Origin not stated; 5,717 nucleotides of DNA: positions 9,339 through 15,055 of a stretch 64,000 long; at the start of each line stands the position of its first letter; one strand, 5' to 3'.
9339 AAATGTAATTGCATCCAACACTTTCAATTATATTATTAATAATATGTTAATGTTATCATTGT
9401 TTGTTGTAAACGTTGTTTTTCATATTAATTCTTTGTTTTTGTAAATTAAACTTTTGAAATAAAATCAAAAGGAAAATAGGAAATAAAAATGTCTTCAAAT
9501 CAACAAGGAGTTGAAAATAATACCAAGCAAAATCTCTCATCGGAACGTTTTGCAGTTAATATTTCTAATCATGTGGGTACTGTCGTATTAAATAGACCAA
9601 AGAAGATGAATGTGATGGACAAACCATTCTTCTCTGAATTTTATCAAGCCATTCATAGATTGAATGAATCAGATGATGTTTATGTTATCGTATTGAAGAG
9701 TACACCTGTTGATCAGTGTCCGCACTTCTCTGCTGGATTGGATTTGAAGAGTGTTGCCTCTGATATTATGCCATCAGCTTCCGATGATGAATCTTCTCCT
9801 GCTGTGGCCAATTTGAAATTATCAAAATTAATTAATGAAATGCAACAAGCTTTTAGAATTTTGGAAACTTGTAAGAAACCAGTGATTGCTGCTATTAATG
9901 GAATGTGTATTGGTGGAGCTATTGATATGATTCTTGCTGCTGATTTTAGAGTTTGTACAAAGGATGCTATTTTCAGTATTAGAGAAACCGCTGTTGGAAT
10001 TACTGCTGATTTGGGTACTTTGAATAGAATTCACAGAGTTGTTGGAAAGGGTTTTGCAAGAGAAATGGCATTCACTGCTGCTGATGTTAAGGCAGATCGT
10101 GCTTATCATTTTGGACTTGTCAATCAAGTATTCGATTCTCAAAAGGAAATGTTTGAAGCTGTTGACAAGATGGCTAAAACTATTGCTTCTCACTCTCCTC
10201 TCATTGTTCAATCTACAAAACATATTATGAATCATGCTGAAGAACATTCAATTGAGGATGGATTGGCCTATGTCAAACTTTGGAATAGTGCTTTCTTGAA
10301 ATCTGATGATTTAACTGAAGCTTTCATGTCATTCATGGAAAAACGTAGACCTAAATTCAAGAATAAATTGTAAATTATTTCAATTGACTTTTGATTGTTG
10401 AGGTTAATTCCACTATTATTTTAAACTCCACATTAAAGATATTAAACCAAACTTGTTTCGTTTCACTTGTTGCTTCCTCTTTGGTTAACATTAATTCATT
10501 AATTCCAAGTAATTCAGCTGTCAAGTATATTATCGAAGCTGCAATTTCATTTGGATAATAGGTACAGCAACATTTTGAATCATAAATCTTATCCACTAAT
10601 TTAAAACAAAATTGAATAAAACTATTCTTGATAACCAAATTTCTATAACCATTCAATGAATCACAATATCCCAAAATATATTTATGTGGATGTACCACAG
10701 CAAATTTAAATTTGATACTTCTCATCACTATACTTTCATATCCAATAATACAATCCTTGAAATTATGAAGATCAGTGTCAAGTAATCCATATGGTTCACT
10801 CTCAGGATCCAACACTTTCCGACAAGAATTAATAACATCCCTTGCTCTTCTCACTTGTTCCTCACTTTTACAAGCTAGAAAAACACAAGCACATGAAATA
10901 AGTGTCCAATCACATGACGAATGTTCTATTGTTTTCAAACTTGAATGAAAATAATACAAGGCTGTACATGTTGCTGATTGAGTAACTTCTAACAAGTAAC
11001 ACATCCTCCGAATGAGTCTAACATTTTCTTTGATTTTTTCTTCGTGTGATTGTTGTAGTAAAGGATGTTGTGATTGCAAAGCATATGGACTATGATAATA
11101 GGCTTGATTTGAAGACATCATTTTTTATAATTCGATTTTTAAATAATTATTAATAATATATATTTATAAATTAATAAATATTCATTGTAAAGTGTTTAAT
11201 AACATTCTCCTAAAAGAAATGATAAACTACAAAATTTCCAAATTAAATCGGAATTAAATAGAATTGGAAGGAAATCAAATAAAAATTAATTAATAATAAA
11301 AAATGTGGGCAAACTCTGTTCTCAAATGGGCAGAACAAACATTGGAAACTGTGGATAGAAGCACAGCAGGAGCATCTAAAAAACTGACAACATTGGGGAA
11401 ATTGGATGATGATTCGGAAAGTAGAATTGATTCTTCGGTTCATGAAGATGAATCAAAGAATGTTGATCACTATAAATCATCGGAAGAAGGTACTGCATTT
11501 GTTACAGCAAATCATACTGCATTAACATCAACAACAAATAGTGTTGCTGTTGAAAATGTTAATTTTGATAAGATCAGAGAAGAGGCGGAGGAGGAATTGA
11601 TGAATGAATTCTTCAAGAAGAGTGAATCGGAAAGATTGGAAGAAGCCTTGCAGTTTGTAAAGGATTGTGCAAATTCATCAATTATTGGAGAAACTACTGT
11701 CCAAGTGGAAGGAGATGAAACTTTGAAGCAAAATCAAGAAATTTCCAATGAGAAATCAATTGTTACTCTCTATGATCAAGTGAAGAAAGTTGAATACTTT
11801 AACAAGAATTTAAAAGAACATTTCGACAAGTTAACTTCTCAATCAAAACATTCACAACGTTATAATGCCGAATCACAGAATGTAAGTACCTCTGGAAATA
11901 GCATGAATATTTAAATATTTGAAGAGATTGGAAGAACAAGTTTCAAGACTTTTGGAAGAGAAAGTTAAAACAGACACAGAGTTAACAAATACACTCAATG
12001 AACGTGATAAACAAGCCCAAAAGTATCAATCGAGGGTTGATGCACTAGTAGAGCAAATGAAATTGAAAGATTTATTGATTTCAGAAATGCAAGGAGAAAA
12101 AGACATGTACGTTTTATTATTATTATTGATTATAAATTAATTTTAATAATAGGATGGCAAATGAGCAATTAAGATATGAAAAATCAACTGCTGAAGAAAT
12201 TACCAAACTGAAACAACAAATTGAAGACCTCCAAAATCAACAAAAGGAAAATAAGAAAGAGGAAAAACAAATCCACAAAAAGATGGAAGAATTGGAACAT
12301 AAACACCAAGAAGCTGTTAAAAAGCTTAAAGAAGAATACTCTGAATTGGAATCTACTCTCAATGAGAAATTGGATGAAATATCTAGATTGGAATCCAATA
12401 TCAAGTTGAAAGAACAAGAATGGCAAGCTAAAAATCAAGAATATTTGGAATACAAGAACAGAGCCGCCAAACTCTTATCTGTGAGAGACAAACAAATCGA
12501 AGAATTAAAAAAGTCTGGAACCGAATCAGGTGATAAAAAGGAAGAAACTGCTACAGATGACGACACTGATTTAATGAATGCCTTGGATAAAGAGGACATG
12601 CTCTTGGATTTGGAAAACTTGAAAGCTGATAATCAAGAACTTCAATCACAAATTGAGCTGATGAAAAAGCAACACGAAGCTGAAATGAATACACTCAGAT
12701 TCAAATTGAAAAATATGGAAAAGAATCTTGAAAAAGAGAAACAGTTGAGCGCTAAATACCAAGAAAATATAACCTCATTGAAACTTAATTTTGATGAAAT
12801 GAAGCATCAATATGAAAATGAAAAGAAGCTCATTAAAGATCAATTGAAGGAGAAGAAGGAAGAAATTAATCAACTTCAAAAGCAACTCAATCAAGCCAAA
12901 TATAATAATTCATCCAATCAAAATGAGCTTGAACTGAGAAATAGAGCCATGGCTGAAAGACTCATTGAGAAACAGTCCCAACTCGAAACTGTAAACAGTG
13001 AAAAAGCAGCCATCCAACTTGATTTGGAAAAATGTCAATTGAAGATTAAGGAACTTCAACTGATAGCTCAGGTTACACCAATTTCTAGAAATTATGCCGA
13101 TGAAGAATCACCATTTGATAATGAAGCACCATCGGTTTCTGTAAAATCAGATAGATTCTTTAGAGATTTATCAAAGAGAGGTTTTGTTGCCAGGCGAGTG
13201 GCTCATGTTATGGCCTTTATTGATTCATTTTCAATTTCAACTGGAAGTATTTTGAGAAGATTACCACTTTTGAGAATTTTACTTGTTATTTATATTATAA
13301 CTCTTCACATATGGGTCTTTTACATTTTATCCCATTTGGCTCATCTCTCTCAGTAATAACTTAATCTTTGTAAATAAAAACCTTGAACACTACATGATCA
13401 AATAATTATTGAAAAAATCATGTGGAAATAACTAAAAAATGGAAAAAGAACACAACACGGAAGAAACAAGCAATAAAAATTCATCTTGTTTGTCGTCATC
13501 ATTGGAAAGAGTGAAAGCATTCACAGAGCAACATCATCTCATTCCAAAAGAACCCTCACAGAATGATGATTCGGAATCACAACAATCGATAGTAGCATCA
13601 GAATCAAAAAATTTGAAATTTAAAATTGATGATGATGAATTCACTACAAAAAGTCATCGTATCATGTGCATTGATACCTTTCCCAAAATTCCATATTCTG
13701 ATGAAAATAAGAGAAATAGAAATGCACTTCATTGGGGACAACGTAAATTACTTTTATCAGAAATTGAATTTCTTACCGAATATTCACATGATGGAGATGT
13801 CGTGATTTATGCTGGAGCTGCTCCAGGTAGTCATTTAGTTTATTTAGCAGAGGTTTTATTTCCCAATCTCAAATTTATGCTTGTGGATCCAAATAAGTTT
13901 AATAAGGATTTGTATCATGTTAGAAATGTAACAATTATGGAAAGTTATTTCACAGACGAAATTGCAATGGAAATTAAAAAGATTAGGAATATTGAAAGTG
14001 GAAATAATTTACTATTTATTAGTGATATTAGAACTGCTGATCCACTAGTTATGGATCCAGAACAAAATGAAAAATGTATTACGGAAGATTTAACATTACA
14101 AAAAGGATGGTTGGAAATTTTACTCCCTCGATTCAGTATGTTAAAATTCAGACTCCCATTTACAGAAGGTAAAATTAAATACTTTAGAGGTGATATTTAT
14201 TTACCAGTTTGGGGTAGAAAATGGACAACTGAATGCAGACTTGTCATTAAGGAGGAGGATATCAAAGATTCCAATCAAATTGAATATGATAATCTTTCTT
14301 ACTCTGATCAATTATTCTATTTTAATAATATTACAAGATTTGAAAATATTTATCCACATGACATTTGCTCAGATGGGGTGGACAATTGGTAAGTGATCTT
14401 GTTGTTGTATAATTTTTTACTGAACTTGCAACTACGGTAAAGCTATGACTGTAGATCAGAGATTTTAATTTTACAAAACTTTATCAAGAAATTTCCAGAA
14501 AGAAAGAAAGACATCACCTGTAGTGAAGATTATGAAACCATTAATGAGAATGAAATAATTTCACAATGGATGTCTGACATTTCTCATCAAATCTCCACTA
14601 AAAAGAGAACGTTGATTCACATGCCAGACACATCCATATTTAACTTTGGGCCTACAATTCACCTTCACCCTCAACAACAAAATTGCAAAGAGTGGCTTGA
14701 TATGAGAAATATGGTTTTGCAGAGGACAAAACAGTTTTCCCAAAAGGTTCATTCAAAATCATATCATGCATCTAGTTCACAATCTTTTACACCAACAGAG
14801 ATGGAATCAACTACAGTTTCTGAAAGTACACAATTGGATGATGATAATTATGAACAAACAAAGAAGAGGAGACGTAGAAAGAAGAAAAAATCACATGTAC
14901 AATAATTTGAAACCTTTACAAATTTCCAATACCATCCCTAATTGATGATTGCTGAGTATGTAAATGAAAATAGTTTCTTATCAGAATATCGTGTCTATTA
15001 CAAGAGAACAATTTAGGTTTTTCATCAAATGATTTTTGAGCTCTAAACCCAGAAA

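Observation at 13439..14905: Cellular homologue of the poxvirus VP39 cap 2'-O-methyltransferase with an intact K-D-K-E tetrad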

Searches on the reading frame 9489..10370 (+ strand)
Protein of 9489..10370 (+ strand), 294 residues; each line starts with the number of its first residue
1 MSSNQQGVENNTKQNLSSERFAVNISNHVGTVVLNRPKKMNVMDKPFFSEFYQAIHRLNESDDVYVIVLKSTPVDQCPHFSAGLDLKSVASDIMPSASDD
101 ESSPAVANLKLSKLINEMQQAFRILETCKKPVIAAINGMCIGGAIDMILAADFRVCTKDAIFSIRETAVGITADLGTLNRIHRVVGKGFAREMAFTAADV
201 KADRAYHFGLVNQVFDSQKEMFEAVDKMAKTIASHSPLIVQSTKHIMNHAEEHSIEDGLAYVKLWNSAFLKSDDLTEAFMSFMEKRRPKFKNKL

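Call 10: list_cluster_members(proteins=[window:9489-10370:+, window:10378-11121:-, window:17435-19174:+, window:31285-33081:+, window:43418-44536:+, window:48154-50406:-, window:57257-61954:-, window:37182-37907:-, window:44806-45663:-, window:13439-14389:+])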
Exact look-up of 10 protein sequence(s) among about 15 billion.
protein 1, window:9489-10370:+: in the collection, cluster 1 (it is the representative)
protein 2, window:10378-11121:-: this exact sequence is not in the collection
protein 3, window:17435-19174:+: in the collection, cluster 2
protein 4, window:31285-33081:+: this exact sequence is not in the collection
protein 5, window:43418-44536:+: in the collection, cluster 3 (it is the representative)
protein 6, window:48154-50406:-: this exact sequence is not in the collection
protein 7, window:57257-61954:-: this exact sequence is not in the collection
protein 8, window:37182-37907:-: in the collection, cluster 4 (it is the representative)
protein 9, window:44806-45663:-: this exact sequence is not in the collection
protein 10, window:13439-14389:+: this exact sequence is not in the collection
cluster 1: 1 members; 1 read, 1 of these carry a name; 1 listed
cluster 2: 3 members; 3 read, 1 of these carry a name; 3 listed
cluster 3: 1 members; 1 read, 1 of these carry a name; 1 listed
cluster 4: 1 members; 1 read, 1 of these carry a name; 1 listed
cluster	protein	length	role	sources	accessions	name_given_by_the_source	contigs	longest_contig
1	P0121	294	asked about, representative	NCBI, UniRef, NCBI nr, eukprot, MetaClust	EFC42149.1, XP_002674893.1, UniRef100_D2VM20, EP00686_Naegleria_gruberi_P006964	enoyl-CoA hydratase-like protein [Naegleria gruberi] | Enoyl-CoA hydratase-like protein n=1 Tax=Naegleria gruberi TaxID=5762 RepID=D2VM20_NAEGR | XP_002674893.1 enoyl-CoA hydratase-like protein [Naegleria gruberi strain NEG-M]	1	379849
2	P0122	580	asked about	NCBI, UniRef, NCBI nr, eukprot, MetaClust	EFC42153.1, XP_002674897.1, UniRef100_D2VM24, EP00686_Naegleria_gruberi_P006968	predicted protein [Naegleria gruberi] | Predicted protein n=1 Tax=Naegleria gruberi TaxID=5762 RepID=D2VM24_NAEGR | uncharacterized protein NAEGRDRAFT_50679 [Naegleria gruberi]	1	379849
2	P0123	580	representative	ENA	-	-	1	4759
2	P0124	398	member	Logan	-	-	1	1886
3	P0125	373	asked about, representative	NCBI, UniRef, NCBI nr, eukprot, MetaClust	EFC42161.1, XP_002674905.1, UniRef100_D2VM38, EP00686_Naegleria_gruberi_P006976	predicted protein [Naegleria gruberi] | Predicted protein n=1 Tax=Naegleria gruberi TaxID=5762 RepID=D2VM38_NAEGR | uncharacterized protein NAEGRDRAFT_50687 [Naegleria gruberi]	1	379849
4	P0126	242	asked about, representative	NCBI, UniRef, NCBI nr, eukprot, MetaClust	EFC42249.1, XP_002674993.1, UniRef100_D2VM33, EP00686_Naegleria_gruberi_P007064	predicted protein [Naegleria gruberi] | Predicted protein n=1 Tax=Naegleria gruberi TaxID=5762 RepID=D2VM33_NAEGR | uncharacterized protein NAEGRDRAFT_69994 [Naegleria gruberi]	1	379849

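Call 11: find_encoding_contigs(protein=P0121, flank=10000, max_places=3)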
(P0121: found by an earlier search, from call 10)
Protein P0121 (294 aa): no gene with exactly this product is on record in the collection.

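Call 12: find_encoding_contigs(protein=P0122, flank=10000, max_places=3)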
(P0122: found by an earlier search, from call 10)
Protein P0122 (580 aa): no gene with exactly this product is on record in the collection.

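Call 20: search_protein_families(library=pfam, proteins=[window:9489-10370:+], max_evalue=0.01)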
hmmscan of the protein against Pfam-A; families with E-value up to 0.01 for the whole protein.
window:9489-10370:+ (294 aa): 2 families
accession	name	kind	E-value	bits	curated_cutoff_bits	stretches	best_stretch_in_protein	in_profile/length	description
PF00378.25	ECH_1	-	1.9e-45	155.6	27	1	25-292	2-250/251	Enoyl-CoA hydratase/isomerase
PF16113.10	ECH_2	-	2.8e-30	106.4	27.2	1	29-219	1-176/335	Enoyl-CoA hydratase/isomerase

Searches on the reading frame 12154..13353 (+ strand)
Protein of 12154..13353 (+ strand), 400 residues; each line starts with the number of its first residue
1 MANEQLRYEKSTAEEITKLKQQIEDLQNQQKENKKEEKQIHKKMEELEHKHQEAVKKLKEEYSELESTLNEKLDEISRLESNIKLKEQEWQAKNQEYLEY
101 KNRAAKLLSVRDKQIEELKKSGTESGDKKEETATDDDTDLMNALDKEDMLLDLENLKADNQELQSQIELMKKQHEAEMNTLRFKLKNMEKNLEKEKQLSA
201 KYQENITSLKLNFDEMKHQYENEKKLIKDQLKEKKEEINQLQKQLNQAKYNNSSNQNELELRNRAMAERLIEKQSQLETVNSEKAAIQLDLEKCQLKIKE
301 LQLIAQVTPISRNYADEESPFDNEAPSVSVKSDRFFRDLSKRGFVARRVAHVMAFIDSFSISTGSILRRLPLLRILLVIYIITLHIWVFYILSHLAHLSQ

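Call 14: list_cluster_members(proteins=[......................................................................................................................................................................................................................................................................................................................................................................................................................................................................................, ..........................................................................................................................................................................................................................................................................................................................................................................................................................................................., window:12154-13353:+, window:16269-17216:+, window:11303-11911:+, window:14570-14902:+])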
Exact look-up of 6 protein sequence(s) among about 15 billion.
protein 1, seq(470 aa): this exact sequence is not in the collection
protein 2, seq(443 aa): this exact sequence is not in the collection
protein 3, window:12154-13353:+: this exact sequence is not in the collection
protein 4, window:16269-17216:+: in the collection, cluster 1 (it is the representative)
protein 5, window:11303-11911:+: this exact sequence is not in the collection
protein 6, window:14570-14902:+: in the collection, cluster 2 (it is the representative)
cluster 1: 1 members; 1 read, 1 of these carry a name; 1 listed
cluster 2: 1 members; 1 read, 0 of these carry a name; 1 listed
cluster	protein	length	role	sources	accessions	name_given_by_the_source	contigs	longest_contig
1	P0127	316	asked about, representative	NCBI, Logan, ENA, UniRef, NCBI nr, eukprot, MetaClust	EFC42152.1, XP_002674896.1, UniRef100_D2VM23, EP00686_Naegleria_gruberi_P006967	predicted protein [Naegleria gruberi] | Predicted protein n=1 Tax=Naegleria gruberi TaxID=5762 RepID=D2VM23_NAEGR | uncharacterized protein NAEGRDRAFT_80503 [Naegleria gruberi]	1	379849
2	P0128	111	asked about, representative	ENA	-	-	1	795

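Call 20: search_protein_families(library=pfam, proteins=[window:12154-13353:+], max_evalue=0.01)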
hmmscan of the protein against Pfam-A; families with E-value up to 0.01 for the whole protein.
window:12154-13353:+ (400 aa): 2 families
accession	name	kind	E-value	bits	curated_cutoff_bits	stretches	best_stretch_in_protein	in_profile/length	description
PF09787.14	Golgin_A5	-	5.8e-46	157.9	31.7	1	91-392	3-297/305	Golgin subfamily A member 5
PF05622.17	HOOK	-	0.0048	16.2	35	1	4-106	308-417/514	HOOK protein coiled-coil region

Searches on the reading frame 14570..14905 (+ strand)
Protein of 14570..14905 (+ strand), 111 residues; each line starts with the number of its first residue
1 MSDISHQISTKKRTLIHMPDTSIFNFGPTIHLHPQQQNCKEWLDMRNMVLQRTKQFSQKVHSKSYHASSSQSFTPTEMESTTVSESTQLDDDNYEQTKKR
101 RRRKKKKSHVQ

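Call 22: find_encoding_contigs(protein=window:14570-14905:+, flank=5000, max_places=6)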
Protein window:14570-14905:+ (111 aa): 1 contig read that carries it; 1 place shown.
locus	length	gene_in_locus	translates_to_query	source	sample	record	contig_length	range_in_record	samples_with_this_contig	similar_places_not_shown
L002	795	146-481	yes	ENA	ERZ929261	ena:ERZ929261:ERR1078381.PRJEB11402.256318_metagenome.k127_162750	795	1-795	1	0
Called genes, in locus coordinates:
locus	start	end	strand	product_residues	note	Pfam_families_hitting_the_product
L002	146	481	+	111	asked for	-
